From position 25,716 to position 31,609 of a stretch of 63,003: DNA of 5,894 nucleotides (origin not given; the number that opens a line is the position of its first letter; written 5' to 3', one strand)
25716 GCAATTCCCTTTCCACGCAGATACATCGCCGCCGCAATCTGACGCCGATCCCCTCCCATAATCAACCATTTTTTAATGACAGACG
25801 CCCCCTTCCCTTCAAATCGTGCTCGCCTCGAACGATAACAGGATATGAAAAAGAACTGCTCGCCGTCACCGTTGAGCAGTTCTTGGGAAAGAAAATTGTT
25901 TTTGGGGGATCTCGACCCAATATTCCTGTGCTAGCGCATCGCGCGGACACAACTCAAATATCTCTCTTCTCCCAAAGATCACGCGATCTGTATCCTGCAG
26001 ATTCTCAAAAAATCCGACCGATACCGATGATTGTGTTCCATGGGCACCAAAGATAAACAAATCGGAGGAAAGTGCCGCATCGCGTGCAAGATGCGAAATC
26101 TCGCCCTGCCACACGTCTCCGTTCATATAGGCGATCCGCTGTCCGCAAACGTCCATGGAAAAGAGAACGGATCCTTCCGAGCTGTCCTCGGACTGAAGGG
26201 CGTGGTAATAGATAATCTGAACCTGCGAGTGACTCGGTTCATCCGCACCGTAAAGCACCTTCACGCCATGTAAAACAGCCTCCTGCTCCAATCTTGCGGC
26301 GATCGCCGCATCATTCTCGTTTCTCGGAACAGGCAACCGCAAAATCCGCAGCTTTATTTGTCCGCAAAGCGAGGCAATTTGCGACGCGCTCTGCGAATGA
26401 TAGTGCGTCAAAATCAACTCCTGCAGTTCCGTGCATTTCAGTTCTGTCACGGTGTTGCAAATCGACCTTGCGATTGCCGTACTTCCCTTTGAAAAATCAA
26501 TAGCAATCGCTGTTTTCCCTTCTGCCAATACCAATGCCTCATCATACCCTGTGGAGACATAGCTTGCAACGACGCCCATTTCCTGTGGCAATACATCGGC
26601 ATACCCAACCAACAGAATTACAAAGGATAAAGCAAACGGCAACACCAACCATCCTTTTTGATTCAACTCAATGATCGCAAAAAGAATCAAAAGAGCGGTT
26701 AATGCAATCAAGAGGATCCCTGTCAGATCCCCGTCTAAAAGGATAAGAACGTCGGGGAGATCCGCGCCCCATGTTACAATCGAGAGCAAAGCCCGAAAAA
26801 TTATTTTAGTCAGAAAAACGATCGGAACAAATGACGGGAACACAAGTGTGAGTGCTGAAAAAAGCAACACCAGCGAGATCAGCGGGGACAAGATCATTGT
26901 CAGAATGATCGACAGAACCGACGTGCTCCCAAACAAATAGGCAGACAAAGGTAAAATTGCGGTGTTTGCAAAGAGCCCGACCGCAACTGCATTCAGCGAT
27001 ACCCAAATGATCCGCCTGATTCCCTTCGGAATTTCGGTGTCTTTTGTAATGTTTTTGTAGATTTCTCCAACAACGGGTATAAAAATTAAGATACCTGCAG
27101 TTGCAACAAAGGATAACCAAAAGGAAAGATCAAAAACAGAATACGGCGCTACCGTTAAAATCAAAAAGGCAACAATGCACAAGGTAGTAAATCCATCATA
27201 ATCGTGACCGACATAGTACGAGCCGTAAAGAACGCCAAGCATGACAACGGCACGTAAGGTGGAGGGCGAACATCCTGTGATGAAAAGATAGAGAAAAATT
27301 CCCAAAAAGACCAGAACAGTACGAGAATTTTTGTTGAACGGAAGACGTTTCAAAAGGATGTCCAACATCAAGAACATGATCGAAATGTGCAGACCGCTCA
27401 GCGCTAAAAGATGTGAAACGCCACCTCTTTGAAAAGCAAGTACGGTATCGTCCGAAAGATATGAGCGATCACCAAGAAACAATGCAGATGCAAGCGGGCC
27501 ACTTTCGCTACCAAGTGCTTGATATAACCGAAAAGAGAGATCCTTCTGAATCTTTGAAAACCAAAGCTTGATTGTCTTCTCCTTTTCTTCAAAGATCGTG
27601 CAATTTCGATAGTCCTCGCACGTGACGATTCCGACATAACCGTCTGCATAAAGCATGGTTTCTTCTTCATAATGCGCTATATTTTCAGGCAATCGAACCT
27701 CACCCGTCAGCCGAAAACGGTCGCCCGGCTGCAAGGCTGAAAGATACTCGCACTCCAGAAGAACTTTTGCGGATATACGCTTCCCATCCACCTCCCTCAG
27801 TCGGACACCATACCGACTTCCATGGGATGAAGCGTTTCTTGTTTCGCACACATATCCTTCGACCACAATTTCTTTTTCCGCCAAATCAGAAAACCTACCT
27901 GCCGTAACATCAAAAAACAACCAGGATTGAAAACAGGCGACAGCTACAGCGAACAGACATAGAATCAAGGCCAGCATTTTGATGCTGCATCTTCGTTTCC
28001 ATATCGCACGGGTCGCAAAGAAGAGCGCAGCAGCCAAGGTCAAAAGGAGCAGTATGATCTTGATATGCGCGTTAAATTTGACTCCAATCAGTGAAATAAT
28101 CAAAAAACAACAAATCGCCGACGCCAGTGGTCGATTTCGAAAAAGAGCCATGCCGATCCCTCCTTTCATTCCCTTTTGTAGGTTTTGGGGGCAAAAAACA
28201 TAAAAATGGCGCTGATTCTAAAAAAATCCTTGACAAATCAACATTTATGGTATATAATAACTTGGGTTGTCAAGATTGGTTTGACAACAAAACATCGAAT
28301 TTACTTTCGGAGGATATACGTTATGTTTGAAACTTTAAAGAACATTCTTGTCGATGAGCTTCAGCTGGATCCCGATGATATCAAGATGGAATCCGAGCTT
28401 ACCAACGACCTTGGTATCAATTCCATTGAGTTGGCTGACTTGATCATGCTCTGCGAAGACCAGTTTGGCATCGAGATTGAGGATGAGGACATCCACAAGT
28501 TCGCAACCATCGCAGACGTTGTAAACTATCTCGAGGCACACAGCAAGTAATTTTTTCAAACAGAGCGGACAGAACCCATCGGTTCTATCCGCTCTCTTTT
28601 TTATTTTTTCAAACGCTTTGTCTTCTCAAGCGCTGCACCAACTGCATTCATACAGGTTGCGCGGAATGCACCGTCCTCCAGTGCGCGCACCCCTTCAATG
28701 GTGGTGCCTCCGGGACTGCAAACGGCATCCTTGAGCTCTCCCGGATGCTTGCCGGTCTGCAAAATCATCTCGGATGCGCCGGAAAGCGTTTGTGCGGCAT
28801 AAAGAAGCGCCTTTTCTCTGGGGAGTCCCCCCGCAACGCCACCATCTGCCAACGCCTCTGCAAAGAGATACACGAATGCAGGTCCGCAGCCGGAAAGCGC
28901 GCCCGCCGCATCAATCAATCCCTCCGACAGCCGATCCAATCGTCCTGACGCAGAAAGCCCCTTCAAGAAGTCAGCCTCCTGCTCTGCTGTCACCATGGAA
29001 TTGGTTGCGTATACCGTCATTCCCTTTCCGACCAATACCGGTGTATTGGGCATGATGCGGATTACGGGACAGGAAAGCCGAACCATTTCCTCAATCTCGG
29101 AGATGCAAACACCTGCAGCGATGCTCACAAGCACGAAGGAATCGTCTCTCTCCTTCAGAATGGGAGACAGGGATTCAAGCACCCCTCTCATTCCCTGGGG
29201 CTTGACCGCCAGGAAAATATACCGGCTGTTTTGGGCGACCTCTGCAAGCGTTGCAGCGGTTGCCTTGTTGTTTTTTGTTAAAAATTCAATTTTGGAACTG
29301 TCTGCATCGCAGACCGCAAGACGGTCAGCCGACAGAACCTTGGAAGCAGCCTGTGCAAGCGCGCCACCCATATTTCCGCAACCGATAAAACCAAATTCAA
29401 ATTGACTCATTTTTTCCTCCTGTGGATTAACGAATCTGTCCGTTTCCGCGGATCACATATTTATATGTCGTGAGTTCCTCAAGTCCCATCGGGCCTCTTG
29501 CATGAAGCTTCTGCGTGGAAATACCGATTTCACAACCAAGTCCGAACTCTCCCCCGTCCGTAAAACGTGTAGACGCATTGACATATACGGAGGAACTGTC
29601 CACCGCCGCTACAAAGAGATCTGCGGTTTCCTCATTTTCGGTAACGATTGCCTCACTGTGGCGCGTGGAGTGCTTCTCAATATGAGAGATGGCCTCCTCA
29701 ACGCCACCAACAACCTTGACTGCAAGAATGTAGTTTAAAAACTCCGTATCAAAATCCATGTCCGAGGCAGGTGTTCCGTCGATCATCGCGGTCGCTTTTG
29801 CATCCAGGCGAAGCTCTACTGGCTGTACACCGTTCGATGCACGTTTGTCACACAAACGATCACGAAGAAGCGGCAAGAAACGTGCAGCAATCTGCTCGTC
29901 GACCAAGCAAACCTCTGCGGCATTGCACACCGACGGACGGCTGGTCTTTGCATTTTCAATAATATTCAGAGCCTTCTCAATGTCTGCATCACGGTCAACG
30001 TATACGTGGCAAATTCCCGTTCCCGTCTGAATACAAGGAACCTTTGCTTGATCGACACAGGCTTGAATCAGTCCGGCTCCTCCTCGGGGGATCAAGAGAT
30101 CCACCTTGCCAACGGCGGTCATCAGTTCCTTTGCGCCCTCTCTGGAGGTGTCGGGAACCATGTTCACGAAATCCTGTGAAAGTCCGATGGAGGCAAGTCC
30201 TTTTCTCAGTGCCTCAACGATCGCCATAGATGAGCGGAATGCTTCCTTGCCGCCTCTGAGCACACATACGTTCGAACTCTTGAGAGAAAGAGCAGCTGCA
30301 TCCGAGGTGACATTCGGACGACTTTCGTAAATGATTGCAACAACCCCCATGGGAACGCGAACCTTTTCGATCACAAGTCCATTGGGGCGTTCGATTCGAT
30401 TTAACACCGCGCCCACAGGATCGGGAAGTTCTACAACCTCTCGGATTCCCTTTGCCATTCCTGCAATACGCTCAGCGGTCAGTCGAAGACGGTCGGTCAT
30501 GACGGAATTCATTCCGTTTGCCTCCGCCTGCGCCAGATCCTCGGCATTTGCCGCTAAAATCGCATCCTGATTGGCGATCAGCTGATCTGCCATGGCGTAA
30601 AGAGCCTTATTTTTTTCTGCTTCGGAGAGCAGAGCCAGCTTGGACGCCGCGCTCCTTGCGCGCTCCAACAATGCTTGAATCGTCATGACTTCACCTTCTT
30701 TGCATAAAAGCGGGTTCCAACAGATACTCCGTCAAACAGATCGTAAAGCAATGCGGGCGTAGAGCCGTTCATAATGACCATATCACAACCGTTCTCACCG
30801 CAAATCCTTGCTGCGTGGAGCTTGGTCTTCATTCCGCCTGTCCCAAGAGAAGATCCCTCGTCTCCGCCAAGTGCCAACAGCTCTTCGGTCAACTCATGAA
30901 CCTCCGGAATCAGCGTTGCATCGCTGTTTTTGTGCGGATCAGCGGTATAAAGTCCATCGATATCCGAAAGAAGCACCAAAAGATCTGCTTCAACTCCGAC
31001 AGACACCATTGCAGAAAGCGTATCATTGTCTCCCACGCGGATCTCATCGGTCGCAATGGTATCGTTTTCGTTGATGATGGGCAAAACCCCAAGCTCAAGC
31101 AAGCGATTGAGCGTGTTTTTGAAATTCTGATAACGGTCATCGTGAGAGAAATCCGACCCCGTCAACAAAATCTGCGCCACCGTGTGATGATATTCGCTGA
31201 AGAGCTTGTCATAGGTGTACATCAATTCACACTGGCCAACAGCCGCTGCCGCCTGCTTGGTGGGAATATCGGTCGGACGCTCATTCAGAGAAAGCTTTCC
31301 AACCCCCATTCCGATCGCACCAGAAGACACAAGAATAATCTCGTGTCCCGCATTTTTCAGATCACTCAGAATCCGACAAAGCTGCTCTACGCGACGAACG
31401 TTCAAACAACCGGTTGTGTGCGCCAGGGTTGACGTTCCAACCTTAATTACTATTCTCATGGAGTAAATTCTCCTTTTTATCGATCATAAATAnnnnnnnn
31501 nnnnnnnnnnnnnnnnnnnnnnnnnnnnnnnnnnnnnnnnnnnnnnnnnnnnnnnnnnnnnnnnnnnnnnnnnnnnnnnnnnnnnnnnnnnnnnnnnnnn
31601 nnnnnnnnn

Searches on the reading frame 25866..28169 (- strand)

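Call 67: search_protein_families(library=pfam, proteins=[window:25866-28169:-], max_evalue=0.00001)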
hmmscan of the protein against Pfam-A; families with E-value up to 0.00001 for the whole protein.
window:25866-28169:- (767 aa): 2 families
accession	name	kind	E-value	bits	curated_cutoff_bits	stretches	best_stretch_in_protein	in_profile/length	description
PF03772.21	Competence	-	6.8e-48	163.8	23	1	230-498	1-264/270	Competence protein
PF13567.11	DUF4131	-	1.3e-14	54.6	31.6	1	39-163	6-135/165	Domain of unknown function (DUF4131)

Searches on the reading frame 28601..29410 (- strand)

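Call 67: search_protein_families(library=pfam, proteins=[window:28601-29410:-], max_evalue=0.00001)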
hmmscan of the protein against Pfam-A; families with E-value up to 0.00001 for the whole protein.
window:28601-29410:- (269 aa): 3 families
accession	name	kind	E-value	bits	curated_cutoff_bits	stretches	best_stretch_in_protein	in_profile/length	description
PF14748.11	P5CR_dimer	-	5.4e-39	133.1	25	1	163-267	1-105/105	Pyrroline-5-carboxylate reductase dimerisation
PF03807.23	F420_oxidored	-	2.9e-11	44.3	21.6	1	6-100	2-94/94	NADP oxidoreductase coenzyme F420-dependent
PF03446.21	NAD_binding_2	-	1.8e-07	31.7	21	1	6-86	2-81/161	NAD binding domain of 6-phosphogluconate dehydrogenase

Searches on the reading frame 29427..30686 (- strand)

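Call 67: search_protein_families(library=pfam, proteins=[window:29427-30686:-], max_evalue=0.00001)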
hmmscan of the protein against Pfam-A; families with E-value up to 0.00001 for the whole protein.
window:29427-30686:- (419 aa): 1 family
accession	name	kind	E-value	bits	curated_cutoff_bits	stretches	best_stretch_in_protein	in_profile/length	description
PF00171.27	Aldedh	-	7.3e-18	64.8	23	1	3-279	31-294/461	Aldehyde dehydrogenase family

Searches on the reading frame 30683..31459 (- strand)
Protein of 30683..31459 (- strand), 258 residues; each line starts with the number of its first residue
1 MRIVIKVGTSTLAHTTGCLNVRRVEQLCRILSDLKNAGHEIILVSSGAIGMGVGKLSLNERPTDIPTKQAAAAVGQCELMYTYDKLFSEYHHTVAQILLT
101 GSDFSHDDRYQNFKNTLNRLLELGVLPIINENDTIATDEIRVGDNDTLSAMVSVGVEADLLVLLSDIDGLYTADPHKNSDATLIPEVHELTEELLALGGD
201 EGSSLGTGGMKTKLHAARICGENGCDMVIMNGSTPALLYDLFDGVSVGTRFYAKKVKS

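Call 67: search_protein_families(library=pfam, proteins=[window:30683-31459:-], max_evalue=0.00001)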
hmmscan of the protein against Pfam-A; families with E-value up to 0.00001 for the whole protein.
window:30683-31459:- (258 aa): 1 family
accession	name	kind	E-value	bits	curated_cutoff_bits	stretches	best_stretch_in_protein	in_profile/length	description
PF00696.33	AA_kinase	-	6.4e-50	170.5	24.9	1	1-231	1-234/234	Amino acid kinase family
